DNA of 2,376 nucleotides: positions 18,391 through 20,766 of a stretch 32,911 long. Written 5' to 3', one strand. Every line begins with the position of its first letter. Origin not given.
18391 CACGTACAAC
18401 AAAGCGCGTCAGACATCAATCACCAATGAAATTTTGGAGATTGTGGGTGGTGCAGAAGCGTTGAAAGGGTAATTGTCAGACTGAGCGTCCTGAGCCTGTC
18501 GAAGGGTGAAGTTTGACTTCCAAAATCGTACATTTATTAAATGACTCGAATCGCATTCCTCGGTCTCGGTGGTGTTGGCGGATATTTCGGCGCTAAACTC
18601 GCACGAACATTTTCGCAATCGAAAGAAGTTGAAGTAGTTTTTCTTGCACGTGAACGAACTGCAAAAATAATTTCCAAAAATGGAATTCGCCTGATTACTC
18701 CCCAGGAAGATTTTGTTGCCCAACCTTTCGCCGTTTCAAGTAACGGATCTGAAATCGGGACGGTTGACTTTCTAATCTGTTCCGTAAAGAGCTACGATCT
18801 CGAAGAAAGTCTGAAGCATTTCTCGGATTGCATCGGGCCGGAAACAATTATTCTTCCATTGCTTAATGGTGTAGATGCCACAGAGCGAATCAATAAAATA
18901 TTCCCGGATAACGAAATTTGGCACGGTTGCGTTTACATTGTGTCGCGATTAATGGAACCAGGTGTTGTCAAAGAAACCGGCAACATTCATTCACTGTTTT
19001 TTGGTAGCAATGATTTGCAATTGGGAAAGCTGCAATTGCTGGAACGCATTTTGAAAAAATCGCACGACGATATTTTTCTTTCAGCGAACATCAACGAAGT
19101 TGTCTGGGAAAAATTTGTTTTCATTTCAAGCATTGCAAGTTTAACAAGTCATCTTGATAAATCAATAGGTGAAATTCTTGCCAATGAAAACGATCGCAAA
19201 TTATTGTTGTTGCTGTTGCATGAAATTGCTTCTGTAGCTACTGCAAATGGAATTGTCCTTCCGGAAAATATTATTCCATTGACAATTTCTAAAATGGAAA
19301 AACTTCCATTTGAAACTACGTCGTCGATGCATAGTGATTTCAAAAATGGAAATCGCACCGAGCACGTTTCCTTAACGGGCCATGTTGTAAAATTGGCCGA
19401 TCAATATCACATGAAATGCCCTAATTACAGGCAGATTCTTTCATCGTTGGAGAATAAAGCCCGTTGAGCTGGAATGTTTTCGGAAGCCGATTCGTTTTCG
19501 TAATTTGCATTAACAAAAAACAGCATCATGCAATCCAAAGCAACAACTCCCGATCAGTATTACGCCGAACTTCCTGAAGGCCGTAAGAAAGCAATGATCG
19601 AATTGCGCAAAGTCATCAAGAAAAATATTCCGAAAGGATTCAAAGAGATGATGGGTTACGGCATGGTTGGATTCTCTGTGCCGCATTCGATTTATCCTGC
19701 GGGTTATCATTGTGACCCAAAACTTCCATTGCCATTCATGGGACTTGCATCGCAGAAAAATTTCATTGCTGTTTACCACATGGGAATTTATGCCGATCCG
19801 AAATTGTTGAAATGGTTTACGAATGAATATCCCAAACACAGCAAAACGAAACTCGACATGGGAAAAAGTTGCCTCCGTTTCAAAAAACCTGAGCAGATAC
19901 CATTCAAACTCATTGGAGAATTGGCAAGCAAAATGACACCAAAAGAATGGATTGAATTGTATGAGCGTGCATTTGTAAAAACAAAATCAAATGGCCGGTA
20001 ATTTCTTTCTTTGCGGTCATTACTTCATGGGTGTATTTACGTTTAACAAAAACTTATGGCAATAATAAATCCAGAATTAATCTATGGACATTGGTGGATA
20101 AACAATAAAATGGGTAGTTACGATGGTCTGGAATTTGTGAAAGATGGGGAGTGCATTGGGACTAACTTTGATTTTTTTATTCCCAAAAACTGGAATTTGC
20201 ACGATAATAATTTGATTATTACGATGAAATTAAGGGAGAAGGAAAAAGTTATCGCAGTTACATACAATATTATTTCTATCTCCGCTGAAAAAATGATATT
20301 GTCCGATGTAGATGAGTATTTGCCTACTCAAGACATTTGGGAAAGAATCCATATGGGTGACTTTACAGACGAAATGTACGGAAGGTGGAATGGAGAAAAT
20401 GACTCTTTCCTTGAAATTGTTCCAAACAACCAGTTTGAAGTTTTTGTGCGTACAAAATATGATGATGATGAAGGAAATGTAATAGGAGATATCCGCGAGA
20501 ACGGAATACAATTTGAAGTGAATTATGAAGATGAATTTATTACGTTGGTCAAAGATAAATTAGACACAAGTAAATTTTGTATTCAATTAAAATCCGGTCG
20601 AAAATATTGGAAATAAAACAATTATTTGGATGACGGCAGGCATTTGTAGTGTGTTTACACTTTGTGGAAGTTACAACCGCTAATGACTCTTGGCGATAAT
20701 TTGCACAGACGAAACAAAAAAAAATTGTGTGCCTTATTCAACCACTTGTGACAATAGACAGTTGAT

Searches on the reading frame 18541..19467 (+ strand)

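Call 83: search_protein_families(library=pfam, proteins=[window:18541-19467:+])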
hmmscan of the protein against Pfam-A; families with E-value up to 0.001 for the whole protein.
window:18541-19467:+ (308 aa): 2 families
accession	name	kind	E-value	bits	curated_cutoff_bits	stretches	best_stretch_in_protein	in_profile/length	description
PF02558.23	ApbA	-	1.2e-29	103.3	22.2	1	4-156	1-147/150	Ketopantoate reductase PanE/ApbA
PF08546.17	ApbA_C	-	7.3e-23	81.7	22.7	1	183-304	1-122/125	Ketopantoate reductase PanE/ApbA C terminal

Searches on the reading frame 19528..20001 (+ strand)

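Call 83: search_protein_families(library=pfam, proteins=[window:19528-20001:+])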
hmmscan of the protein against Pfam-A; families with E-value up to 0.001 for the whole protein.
window:19528-20001:+ (157 aa): 1 family
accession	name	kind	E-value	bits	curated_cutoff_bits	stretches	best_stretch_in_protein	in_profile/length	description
PF08818.16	DUF1801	-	3.2e-17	63.2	27.2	1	19-134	1-82/85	Domain of unknown function (DU1801)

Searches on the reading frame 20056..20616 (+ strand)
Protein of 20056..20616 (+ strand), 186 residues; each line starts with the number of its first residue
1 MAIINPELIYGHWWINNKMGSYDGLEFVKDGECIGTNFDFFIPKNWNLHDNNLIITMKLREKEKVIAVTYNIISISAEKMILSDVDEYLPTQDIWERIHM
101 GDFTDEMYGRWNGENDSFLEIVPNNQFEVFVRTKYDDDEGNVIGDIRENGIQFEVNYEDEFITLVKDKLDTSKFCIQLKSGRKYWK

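Call 83: search_protein_families(library=pfam, proteins=[window:20056-20616:+])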
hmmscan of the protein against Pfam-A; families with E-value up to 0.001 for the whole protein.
window:20056-20616:+ (186 aa): 1 family
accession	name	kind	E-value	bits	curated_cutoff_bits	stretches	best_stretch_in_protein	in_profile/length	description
PF12702.13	Lipocalin_3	-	9.7e-07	29.3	20.2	1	9-84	5-84/94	Lipocalin-like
